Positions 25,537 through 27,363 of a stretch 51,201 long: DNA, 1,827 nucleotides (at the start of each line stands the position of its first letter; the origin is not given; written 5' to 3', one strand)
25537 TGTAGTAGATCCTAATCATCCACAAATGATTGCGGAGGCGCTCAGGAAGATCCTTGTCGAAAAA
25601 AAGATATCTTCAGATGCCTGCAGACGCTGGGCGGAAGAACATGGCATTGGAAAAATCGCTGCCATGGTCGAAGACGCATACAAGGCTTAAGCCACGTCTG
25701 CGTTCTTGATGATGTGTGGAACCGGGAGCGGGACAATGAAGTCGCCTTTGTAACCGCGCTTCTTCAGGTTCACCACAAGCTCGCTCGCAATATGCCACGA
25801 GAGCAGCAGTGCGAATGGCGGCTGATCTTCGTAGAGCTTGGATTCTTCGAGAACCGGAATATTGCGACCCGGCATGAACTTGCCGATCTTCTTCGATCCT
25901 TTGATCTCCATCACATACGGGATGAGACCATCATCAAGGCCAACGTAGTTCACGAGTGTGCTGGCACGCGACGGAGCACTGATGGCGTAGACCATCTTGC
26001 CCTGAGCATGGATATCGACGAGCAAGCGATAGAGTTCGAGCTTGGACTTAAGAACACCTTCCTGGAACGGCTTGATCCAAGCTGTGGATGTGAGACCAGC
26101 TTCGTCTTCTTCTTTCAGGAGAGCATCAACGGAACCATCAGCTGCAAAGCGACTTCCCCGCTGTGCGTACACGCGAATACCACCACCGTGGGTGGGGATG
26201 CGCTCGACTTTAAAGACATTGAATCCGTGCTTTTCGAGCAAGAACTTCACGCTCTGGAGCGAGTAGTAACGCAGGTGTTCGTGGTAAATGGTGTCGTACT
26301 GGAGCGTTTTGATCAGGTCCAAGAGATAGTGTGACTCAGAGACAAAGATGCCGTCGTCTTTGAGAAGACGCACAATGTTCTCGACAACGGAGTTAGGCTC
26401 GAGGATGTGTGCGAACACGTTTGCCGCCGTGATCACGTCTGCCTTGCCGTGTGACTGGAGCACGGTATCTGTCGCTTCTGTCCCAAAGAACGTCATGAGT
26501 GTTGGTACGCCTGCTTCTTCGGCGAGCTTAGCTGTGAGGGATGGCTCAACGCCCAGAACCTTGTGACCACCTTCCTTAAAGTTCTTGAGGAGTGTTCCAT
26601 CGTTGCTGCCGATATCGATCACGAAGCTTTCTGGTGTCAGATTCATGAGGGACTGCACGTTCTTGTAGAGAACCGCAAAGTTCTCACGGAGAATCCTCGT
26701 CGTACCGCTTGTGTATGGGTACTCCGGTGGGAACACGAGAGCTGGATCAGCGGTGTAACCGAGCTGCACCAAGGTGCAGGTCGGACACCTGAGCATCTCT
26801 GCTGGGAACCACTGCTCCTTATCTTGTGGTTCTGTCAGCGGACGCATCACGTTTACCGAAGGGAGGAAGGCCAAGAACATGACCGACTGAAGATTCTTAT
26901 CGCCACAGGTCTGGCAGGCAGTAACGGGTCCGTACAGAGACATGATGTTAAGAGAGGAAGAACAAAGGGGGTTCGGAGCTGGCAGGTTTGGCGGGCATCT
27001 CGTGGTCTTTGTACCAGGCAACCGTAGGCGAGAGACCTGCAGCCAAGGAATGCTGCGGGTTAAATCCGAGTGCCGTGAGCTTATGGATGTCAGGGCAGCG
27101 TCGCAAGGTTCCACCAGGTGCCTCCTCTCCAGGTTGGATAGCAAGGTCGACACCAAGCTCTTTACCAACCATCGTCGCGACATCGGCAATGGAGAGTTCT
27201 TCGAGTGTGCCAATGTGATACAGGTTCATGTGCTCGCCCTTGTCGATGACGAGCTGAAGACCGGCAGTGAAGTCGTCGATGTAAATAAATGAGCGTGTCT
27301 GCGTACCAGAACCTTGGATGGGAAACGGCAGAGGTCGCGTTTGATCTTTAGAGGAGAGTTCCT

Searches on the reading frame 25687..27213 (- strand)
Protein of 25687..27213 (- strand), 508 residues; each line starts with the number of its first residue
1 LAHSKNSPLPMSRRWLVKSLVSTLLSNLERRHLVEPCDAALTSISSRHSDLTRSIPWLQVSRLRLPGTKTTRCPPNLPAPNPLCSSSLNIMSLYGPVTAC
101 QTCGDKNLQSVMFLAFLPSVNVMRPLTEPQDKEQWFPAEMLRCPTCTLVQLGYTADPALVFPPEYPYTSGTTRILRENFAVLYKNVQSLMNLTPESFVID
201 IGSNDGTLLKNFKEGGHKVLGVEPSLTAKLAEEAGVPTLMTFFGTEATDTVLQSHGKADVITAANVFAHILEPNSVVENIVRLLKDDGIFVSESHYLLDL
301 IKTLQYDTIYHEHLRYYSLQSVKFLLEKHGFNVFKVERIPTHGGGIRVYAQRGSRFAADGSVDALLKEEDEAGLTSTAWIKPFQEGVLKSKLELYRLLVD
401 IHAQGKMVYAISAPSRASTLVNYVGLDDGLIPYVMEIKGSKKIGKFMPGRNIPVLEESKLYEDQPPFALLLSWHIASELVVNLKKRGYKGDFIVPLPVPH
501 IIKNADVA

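Call 47: search_protein_families(library=pfam, proteins=[window:25687-27213:-], max_evalue=0.00001)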
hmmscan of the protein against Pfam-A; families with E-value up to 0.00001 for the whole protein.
window:25687-27213:- (508 aa): 6 families
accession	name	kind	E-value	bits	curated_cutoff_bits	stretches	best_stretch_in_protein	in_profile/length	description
PF08484.17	Methyltransf_14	-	1.2e-37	129.6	23.5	1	340-497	1-160/160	C-methyltransferase C-terminal domain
PF13489.12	Methyltransf_23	-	1.1e-18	67.9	27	1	193-334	21-162/164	Methyltransferase domain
PF08421.16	Methyltransf_13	-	3.3e-11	43.6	31.3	1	100-161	1-62/62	Putative zinc binding domain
PF08242.18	Methyltransf_12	-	3.6e-10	40.9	30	1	199-290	1-98/98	Methyltransferase domain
PF08241.18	Methyltransf_11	-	3.5e-09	37.6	21.2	1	200-291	2-94/95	Methyltransferase domain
PF13847.12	Methyltransf_31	-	3.3e-06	27.3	27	0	242-303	58-121/145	Methyltransferase domain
